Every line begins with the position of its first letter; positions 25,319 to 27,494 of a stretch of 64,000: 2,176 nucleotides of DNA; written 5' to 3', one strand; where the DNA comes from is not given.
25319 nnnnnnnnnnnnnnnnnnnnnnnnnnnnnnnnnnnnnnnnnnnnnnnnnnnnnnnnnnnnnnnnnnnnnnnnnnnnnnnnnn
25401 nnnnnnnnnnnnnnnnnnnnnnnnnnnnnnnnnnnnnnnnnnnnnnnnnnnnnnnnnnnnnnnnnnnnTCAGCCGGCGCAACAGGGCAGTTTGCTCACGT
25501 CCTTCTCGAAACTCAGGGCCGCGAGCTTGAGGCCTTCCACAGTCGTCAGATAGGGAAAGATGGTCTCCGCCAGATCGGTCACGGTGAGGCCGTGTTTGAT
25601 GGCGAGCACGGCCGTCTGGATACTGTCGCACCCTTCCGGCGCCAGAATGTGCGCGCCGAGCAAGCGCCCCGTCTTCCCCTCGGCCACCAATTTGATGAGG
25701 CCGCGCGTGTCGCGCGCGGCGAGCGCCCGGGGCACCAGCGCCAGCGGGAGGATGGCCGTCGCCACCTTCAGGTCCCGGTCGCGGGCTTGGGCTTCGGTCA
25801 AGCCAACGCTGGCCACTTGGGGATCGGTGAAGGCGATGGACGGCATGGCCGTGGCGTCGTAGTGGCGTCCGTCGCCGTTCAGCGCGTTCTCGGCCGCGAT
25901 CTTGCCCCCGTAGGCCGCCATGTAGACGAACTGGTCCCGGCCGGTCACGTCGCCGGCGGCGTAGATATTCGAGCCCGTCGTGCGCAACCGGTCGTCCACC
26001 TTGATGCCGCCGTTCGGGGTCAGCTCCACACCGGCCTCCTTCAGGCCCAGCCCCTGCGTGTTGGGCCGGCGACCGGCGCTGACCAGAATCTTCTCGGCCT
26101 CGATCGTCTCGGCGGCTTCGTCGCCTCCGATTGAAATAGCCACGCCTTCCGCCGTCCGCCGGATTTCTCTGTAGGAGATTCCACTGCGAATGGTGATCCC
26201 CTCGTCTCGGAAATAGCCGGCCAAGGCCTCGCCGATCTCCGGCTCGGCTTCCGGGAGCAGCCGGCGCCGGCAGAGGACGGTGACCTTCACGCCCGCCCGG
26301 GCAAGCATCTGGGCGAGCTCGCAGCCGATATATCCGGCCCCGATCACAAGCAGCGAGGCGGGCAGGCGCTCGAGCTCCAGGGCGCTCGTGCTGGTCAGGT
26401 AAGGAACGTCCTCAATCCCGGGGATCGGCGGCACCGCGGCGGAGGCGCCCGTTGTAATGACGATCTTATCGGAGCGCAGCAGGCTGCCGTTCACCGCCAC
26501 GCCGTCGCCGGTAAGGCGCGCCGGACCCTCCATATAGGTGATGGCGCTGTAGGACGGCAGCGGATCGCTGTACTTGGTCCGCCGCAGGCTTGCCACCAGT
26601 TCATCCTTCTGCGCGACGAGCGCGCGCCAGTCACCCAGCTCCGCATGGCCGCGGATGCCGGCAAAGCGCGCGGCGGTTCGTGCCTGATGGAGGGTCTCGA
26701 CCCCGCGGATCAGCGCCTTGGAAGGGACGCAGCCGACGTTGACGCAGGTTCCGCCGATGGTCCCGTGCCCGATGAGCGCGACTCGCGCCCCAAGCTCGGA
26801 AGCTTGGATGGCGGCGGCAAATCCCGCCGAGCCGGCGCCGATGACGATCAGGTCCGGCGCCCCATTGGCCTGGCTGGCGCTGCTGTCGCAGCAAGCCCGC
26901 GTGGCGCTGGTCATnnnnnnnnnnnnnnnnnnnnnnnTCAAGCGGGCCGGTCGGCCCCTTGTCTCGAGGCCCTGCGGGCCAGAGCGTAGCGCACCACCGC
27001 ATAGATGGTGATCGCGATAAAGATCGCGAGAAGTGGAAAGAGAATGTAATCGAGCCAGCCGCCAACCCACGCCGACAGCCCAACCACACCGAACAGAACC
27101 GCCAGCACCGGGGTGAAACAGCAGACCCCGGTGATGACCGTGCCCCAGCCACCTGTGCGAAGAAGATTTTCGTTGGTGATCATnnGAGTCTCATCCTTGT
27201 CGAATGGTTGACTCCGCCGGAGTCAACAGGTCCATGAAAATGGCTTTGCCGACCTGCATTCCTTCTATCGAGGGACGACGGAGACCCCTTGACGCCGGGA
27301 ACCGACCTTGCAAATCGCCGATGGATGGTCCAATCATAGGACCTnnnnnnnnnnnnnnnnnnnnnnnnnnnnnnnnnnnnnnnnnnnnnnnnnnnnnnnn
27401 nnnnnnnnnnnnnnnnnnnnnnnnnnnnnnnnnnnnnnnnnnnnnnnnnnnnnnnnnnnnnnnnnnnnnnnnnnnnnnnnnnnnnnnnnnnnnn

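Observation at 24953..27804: Minimal mercury-resistance module (merR / merF-merA) beside tRNA-Lys, with reduced MerA and MerF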

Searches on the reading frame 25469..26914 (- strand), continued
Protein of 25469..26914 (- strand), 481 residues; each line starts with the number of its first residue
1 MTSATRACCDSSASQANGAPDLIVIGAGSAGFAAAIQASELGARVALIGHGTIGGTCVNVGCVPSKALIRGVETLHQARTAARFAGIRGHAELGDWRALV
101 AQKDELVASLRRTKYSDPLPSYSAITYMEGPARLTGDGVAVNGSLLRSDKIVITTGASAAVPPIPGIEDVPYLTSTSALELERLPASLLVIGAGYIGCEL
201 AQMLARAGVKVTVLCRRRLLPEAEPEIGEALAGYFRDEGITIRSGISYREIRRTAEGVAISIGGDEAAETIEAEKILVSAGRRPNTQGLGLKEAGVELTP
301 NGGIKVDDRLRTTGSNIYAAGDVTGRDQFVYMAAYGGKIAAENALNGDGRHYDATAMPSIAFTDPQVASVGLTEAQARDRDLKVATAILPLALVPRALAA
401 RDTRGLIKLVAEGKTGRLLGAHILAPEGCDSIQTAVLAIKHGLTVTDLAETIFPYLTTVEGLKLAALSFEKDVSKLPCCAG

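Call 15: find_encoding_contigs(protein=window:25469-26914:-, flank=10000, max_places=6)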
Protein window:25469-26914:- (481 aa): 3 contigs read that carry it; 3 places shown.
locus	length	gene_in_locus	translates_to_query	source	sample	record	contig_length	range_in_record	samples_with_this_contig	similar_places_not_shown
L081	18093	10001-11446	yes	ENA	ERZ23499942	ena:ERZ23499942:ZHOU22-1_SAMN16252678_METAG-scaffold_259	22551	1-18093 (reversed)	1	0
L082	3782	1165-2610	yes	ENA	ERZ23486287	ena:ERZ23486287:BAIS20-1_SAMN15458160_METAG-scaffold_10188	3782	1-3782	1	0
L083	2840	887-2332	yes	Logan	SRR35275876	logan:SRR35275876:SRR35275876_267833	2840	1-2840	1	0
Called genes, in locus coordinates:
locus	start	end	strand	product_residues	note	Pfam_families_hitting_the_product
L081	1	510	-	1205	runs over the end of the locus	PF17757:UvrB_inter, PF21132:MFD_D3 (weak), PF02559:CarD_TRCF_RID, PF00270:DEAD, PF04851:ResIII, PF00271:Helicase_C, PF03461:TRCF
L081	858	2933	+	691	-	PF17191:RecG_wedge (weak), PF01336:tRNA_anti-codon (faint), PF00270:DEAD, PF04851:ResIII, PF00271:Helicase_C, PF19833:RecG_dom3_C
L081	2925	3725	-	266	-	PF04367:DUF502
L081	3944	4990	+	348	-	PF00195:Chal_sti_synt_N, PF08392:FAE1_CUT1_RppA, PF02797:Chal_sti_synt_C, PF08541:ACP_syn_III_C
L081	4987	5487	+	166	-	PF04191:PEMT (weak), PF04140:ICMT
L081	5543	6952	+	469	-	PF01425:Amidase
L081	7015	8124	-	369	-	PF08240:ADH_N, PF16912:Glu_dehyd_C (faint), PF00107:ADH_zinc_N, PF13602:ADH_zinc_N_2 (weak)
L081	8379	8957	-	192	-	PF04828:GFA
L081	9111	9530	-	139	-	PF13411:MerR_1, PF00376:MerR, PF09278:MerR-DNA-bind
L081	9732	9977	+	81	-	PF11431:Transport_MerF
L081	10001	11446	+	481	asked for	PF01262:AlaDh_PNT_C (faint), PF00890:FAD_binding_2 (faint), PF01134:GIDA (weak), PF07992:Pyr_redox_2, PF12831:FAD_oxidored (weak), PF13738:Pyr_redox_3, PF00070:Pyr_redox, PF02852:Pyr_redox_dim, +2 more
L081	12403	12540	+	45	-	-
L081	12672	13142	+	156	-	PF04191:PEMT, PF04140:ICMT (weak)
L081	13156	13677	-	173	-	PF01467:CTP_transf_like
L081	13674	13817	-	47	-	-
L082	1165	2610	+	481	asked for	PF01262:AlaDh_PNT_C (faint), PF00890:FAD_binding_2 (faint), PF01134:GIDA (weak), PF07992:Pyr_redox_2, PF12831:FAD_oxidored (weak), PF13738:Pyr_redox_3, PF00070:Pyr_redox, PF02852:Pyr_redox_dim, +2 more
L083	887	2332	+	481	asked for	PF01262:AlaDh_PNT_C (faint), PF00890:FAD_binding_2 (faint), PF01134:GIDA (weak), PF07992:Pyr_redox_2, PF12831:FAD_oxidored (weak), PF13738:Pyr_redox_3, PF00070:Pyr_redox, PF02852:Pyr_redox_dim, +2 more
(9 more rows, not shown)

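Call 49: find_related_loci(query=window:25472-26914:-, collection=metagenome_contigs, flank=10000)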
Query window:25472-26914:- (481 aa) in metagenome_contigs; peptide patterns used: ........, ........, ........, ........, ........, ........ (x = any residue, [..] = any of these).
600 stretches matched a pattern (row limit reached: there are more); 575 encode a relative of the query (tblastn E <= 1e-3); the best 80 are kept; 80 distinct loci.
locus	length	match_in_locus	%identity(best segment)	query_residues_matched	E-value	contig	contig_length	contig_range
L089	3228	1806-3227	73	1-474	0e+0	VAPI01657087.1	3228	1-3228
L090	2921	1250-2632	71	21-481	0e+0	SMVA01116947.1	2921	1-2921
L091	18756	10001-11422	66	8-481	0e+0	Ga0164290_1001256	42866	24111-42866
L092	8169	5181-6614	68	3-480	0e+0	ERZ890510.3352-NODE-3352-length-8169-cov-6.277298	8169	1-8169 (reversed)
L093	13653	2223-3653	66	3-481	0e+0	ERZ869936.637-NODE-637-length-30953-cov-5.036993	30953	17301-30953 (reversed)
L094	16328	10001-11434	70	1-481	0e+0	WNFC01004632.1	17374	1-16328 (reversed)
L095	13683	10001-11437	62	1-481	0e+0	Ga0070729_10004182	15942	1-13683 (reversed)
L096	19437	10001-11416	69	11-481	0e+0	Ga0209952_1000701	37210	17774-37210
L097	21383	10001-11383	66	21-481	0e+0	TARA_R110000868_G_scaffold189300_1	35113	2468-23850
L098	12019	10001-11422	65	8-481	0e+0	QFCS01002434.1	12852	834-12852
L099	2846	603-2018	65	10-481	0e+0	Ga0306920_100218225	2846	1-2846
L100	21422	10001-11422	64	8-481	0e+0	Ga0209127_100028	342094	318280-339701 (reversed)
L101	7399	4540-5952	64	8-481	0e+0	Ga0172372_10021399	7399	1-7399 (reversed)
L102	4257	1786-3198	64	8-481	0e+0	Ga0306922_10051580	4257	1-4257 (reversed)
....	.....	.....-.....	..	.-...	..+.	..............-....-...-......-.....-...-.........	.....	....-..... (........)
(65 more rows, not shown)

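Call 59: search_solved_structures(query=window:25472-26914:-, max_evalue=1e-50)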
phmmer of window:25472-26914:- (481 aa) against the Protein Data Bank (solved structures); distinct sequences matched with E-value up to 1e-50: 52.
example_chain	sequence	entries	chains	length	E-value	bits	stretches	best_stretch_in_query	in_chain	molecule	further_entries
5x1y_B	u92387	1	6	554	6.3e-125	420.6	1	20-481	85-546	Mercuric reductase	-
1zk7_A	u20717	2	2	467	7e-113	380.9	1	22-481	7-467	Mercuric reductase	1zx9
4k8d_A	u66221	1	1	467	3.3e-110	372.1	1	22-481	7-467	Mercuric reductase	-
4k7z_A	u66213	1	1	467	3.8e-110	371.9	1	22-481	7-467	Mercuric reductase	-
4ywo_A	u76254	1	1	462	4e-98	332.3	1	21-479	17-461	Mercuric reductase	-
2eq6_A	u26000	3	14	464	3.2e-73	250.2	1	21-472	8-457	Pyruvate dehydrogenase complex, dihydrolipoamide dehydrogenase E3 component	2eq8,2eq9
2eq7_A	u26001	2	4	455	3.9e-71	243.3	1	21-468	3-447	2-oxoglutarate dehydrogenase E3 component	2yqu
1dxl_A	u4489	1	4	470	3.6e-70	240.2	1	19-468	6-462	DIHYDROLIPOAMIDE DEHYDROGENASE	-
1ebd_A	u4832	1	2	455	4.5e-70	239.8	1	21-459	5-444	DIHYDROLIPOAMIDE DEHYDROGENASE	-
5u8u_A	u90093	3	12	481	1.6e-67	231.5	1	20-469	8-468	Dihydrolipoyl dehydrogenase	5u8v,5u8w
1lpf_A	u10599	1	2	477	2.7e-67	230.7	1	21-469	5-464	DIHYDROLIPOAMIDE DEHYDROGENASE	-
6uzi_A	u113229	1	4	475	1.3e-65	225.2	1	21-468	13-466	Dihydrolipoyl dehydrogenase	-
3urh_A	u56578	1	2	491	8.5e-65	222.4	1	15-468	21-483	Dihydrolipoyl dehydrogenase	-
3lad_A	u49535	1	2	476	3.4e-64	220.4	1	21-469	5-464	DIHYDROLIPOAMIDE DEHYDROGENASE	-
2r9z_A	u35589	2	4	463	3.8e-64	220.3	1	21-456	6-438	Glutathione amide reductase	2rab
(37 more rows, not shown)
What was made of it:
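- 25469..26914 (-): merA, a core-only mercuric reductase of 481 aa. N-terminal tail Cys8/Cys9; redox pair Cys57/Cys62; Tyr115 and Tyr455; C-terminal Cys478/Cys479. Best PDB matches are MerA 5x1y (E=6e-125) and Tn501 MerA core 1zk7 (call 59).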

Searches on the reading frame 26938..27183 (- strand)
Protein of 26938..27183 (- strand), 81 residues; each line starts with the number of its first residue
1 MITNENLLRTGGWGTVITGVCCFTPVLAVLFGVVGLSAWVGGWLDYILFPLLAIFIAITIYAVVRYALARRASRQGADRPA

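Call 4: search_protein_families(library=pfam, proteins=[window:26938-27183:-])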
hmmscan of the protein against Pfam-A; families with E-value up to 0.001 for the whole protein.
window:26938-27183:- (81 aa): 2 families
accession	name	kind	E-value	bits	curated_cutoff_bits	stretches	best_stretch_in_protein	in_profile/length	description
PF11431.13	Transport_MerF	-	3.7e-18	65.6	24.3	1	24-66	1-42/45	Membrane transport protein MerF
PF02411.20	MerT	-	0.00012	22.5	32.9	1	8-67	11-65/116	MerT mercuric transport protein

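Call 5: search_protein_families(library=ncbifam, proteins=[window:26938-27183:-])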
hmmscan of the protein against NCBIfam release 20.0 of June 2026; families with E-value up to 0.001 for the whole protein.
window:26938-27183:- (81 aa): 3 families
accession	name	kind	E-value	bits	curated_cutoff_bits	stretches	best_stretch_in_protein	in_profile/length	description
NF033565.0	trans_MerF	equivalog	5.2e-25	87.1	50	1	7-65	1-58/59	mercury resistance system transport protein MerF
NF010314.2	PRK13751.2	equivalog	3.8e-05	23.8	150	1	7-67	10-65/116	mercuric ion transporter MerT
NF033556.1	MerTP_fusion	equivalog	9.8e-05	22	180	1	16-63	7-53/186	mercuric transport protein MerTP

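Call 9: find_homologous_proteins(query=window:26941-27183:-)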
Query window:26941-27183:- (81 aa): 42 proteins with E <= 0.001 among 52 candidates.
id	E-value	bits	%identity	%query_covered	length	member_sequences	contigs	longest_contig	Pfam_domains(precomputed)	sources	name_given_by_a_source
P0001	9.8e-46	171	99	100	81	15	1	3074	PF11431.14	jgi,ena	-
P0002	7.2e-22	95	65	95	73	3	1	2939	PF11431.14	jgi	jgi:mercuric ion transport protein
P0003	9.1e-22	95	62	95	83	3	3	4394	PF11431.14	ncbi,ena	-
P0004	5.8e-21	92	69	77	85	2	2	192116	PF11431.14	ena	-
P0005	7.6e-20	89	62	96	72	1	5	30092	PF11431.14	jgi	jgi:mercuric ion transport protein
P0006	8.2e-20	88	62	96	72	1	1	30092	PF11431.14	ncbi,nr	ncbi:MAG: mercury resistance system transport protein MerF [Gammaproteobacteria bacterium]|nr:mercur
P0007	1.8e-19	87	59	96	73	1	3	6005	PF11431.14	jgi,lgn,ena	-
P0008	2.4e-19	87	60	93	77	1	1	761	PF11431.14,PF02411.21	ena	-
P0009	2.4e-19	87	64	79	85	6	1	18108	PF11431.14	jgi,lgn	jgi:mercuric ion transport protein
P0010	2.7e-19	87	70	79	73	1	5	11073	PF11431.14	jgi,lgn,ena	-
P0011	5.2e-19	86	62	84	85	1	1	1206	PF11431.14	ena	-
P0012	9.5e-19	85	63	79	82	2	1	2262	PF11431.14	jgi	-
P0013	1.0e-18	85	64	79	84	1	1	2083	PF11431.14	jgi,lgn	-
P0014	1.4e-18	84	70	79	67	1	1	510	PF11431.14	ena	-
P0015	2.1e-18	84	60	74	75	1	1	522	PF11431.14,PF02411.21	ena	-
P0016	4.2e-18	83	64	89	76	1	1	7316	PF11431.14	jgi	-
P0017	8.0e-18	82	62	88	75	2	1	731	PF11431.14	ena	-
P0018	1.1e-17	82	69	79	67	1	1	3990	PF11431.14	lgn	-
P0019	1.1e-17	82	67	79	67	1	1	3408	PF11431.14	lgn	-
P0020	1.1e-17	82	69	79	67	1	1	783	PF11431.14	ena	-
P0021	2.6e-17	80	56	86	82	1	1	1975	PF11431.14,PF02411.21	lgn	-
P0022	4.0e-17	80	69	79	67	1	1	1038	PF11431.14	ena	-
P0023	4.6e-17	80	62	88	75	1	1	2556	PF11431.14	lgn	-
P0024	4.8e-17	80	67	79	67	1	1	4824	PF11431.14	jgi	jgi:mercuric ion transport protein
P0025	9.2e-17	79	66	73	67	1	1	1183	PF11431.14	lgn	-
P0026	1.9e-16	78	61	77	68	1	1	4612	PF11431.14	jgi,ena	-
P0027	2.3e-16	77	62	88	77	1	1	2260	PF11431.14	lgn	-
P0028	1.3e-15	75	52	88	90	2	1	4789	PF11431.14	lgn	-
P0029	1.3e-15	75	56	90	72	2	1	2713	PF11431.14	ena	-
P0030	1.6e-15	75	54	91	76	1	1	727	PF11431.14,PF02411.21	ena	-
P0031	2.0e-15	74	54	91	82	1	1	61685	PF11431.14,PF02411.21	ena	-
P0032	2.4e-15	74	54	78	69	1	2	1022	PF11431.14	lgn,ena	-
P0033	6.0e-15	73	51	99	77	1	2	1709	PF11431.14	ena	-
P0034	6.0e-15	73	60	78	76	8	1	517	PF11431.14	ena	-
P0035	7.4e-15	73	55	88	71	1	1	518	PF11431.14,PF02411.21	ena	-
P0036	4.2e-14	70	60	72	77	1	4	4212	PF11431.14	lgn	-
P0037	7.4e-14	69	53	89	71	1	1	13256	PF11431.14,PF02411.21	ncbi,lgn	-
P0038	9.7e-14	69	54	78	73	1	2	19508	PF11431.14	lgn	-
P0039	1.7e-13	68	58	77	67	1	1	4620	PF11431.14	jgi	-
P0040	2.0e-11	62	52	75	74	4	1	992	PF11431.14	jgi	jgi:mercuric ion transport protein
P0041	3.2e-11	61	53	81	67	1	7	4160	PF11431.14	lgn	-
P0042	7.8e-10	57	54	57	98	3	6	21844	PF11431.14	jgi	-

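Call 16: find_encoding_contigs(protein=P0001, flank=10000, max_places=6)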
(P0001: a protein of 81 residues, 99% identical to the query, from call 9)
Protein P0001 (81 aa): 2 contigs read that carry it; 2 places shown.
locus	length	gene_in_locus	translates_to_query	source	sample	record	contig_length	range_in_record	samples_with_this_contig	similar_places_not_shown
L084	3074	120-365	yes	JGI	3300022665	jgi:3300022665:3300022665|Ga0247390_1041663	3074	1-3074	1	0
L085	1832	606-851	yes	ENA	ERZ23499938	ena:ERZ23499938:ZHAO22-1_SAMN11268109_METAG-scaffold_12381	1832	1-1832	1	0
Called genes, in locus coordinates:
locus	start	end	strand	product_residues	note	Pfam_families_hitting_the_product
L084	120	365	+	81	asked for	PF11431:Transport_MerF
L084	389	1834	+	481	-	PF01262:AlaDh_PNT_C (faint), PF00890:FAD_binding_2 (faint), PF01134:GIDA (weak), PF07992:Pyr_redox_2, PF12831:FAD_oxidored (weak), PF13738:Pyr_redox_3, PF00070:Pyr_redox, PF02852:Pyr_redox_dim, +2 more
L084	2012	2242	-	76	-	-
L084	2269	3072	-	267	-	?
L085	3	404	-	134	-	?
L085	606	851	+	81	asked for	PF11431:Transport_MerF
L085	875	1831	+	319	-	?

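Call 60: search_solved_structures(query=window:26941-27183:-, max_evalue=0.01, show_alignments=1)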
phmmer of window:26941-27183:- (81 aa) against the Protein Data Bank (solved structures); distinct sequences matched with E-value up to 0.01: 4.
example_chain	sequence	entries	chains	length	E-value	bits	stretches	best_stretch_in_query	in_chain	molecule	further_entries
2m67_A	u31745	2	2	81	3.1e-16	62.6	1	5-71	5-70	MerF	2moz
2h3o_A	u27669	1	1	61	1.4e-14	57.3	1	14-69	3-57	MerF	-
2lj2_A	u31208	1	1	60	1.4e-14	57.3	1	14-69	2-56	MerF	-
1waz_A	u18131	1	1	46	8e-12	48.5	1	24-66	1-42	MERF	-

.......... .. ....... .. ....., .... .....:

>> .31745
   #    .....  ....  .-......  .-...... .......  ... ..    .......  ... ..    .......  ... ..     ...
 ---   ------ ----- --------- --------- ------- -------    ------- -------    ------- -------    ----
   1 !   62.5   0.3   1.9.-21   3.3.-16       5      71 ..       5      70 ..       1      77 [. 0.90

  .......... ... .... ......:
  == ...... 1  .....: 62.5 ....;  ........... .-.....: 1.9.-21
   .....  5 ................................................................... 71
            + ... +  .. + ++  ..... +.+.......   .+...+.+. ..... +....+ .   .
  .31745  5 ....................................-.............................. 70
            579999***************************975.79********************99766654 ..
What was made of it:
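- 26938..27183 (-): merF, a two-helix Hg(II) importer of 81 aa. It has the Cys21/Cys22 pair in helix 1 and no C-terminal CC pair. PDB MerF 2m67 at E=3e-16 (call 60).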

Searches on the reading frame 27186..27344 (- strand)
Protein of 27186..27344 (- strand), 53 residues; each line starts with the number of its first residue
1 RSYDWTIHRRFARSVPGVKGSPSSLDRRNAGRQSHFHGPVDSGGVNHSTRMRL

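Call 33: search_protein_families(library=pfam, proteins=[window:27186-27344:-, window:27194-27343:-], max_evalue=10)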
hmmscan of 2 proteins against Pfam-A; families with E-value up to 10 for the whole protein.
seq(53 aa): 0 families

seq(50 aa): 0 families
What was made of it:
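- Tried and rejected: Pfam found nothing in any frame (call 33).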
